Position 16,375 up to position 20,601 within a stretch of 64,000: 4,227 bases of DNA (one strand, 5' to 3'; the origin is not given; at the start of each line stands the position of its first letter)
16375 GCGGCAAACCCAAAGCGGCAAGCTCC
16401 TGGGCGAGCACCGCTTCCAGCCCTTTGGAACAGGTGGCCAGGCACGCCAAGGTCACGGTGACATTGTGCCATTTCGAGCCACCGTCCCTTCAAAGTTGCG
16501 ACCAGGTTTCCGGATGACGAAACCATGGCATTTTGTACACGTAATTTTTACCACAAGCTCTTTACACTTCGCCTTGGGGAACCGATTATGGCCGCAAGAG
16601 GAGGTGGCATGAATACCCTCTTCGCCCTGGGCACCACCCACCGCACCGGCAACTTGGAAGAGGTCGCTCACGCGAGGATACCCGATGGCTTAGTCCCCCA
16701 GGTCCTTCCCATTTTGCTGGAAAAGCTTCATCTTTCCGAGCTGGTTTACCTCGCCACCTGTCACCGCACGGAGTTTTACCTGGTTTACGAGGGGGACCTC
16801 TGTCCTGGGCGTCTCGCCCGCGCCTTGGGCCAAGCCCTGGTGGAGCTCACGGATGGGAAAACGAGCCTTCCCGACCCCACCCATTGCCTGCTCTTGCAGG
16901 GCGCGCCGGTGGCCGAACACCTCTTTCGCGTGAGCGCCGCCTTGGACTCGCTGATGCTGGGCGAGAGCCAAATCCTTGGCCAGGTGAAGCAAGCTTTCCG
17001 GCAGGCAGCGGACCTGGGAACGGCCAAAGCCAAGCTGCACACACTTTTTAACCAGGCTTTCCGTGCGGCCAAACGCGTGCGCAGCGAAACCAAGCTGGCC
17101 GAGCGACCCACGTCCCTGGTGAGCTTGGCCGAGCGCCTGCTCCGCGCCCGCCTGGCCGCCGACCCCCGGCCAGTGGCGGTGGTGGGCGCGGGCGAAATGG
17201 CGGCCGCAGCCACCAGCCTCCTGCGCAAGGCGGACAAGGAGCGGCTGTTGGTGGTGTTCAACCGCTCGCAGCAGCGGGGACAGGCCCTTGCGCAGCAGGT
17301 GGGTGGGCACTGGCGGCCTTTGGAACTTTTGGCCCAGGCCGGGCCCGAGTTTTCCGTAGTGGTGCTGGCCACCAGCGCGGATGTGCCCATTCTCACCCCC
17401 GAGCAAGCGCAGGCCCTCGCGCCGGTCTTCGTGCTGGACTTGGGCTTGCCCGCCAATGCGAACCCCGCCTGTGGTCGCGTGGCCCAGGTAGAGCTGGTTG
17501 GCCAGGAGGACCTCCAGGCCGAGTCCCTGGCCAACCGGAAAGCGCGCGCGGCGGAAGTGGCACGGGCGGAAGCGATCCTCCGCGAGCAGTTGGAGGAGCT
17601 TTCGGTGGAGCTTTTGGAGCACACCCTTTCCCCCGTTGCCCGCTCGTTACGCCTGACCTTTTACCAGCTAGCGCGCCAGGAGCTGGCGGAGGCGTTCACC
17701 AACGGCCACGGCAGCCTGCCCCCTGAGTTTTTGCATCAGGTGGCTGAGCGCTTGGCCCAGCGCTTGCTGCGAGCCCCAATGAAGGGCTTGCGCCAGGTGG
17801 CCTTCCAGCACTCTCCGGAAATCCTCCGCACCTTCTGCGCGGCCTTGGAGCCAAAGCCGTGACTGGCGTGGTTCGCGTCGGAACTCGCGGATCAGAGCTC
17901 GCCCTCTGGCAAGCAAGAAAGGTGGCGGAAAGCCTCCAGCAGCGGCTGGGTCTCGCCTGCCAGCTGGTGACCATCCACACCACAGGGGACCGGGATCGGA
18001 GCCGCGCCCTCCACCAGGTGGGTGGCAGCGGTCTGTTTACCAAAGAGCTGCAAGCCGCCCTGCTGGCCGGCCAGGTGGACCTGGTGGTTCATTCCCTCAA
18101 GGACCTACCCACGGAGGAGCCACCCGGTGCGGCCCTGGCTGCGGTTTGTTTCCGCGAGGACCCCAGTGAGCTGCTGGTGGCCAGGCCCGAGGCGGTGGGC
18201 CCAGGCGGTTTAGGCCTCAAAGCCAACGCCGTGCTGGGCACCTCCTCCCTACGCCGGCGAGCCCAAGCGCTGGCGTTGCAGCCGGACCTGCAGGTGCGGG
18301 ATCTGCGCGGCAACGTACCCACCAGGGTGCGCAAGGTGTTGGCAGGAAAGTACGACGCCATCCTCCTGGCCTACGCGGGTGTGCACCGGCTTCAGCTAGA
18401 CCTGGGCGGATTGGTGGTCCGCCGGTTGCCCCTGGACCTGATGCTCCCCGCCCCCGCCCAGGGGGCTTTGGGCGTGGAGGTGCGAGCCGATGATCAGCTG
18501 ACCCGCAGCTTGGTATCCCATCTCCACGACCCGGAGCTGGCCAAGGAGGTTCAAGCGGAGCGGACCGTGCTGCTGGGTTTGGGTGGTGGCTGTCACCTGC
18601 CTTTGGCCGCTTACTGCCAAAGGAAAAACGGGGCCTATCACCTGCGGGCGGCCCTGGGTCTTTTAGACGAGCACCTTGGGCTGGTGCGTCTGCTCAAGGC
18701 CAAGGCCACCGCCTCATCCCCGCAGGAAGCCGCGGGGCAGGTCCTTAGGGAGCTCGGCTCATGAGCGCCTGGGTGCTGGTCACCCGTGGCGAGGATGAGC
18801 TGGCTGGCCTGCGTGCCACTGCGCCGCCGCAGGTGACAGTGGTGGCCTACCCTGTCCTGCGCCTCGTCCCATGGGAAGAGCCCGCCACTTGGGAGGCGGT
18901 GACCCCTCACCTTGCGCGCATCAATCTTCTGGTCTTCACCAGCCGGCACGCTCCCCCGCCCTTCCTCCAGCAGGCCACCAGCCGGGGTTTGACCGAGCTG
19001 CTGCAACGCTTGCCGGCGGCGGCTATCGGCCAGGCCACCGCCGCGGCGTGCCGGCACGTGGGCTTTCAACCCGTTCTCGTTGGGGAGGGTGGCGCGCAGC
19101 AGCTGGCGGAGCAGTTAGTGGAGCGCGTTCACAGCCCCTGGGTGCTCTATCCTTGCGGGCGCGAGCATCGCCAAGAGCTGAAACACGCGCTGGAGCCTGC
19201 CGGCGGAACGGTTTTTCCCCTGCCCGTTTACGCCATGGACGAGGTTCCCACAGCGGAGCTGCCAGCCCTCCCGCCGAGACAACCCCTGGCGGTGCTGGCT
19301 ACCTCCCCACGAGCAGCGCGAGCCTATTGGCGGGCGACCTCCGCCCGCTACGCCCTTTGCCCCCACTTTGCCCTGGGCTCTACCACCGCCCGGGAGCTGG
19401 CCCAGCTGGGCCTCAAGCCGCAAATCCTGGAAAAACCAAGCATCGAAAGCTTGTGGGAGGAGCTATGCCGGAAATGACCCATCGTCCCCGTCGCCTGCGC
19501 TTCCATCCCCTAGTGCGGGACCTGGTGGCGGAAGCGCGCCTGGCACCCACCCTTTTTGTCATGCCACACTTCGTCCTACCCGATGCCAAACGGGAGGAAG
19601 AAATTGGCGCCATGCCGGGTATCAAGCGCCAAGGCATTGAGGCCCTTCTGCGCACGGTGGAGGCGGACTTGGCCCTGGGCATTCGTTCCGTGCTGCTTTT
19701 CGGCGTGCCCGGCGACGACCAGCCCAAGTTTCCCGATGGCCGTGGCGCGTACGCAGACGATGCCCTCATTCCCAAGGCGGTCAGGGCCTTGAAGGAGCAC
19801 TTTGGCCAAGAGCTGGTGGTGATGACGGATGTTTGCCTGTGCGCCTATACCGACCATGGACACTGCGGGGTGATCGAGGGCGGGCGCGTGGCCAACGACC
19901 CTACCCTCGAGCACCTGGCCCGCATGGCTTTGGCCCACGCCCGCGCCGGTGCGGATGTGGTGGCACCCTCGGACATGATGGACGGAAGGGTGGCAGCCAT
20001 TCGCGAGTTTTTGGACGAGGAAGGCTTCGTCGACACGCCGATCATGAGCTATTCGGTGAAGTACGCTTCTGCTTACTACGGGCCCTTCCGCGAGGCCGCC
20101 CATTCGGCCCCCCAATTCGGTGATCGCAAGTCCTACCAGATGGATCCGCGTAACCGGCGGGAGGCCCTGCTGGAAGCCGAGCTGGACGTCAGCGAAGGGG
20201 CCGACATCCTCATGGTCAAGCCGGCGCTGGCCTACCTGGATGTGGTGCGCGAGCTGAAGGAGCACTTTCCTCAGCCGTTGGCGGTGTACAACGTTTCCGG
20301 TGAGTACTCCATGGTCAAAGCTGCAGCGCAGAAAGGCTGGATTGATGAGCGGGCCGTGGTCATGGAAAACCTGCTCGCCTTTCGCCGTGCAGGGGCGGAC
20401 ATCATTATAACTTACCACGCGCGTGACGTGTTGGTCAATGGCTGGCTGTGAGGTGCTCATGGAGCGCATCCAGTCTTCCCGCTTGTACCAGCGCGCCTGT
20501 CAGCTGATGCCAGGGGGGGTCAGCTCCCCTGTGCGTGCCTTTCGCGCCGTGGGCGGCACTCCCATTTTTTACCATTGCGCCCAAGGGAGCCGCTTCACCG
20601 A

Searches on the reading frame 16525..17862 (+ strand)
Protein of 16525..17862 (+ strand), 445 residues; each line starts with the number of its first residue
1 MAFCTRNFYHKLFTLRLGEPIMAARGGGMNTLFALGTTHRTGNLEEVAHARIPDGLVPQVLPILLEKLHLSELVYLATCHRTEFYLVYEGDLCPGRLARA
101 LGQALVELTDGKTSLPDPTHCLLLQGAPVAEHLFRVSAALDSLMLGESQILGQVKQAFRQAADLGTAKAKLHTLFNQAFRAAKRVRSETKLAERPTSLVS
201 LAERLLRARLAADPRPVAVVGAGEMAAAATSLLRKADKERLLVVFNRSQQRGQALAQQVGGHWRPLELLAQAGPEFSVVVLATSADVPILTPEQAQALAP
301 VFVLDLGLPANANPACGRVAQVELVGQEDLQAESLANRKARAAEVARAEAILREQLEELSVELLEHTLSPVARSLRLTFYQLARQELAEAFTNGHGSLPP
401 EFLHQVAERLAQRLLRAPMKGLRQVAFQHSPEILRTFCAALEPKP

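Call 70: search_protein_families(library=pfam, proteins=[window:16525-17862:+], max_evalue=0.00001)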
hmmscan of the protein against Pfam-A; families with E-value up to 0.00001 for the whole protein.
window:16525-17862:+ (445 aa): 3 families
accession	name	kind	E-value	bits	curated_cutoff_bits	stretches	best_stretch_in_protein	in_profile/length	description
PF05201.20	GlutR_N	-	5.9e-34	117.5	27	1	35-189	1-151/151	Glutamyl-tRNAGlu reductase, N-terminal domain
PF01488.26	Shikimate_DH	-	2.2e-17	63.9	24.3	1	215-331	13-136/138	Shikimate / quinate 5-dehydrogenase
PF00745.25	GlutR_dimer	-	1.9e-08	35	22.9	1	347-429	1-84/99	Glutamyl-tRNAGlu reductase, dimerisation domain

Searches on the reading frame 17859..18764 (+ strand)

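Call 70: search_protein_families(library=pfam, proteins=[window:17859-18764:+], max_evalue=0.00001)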
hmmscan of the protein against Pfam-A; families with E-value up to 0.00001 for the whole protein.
window:17859-18764:+ (301 aa): 2 families
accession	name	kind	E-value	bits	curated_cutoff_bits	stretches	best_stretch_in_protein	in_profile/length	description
PF01379.25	Porphobil_deam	-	1.7e-71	240.5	22.1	1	5-215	1-205/207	Porphobilinogen deaminase, dipyromethane cofactor binding domain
PF03900.20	Porphobil_deamC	-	4.4e-08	33.8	26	1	229-272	2-45/74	Porphobilinogen deaminase, C-terminal domain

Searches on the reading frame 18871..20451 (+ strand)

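Call 70: search_protein_families(library=pfam, proteins=[window:18871-20451:+], max_evalue=0.00001)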
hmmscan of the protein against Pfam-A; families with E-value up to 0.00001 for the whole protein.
window:18871-20451:+ (526 aa): 1 family
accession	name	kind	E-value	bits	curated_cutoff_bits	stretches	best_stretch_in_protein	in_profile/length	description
PF00490.27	ALAD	-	3.4e-141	470.4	24.6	1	204-521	2-315/317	Delta-aminolevulinic acid dehydratase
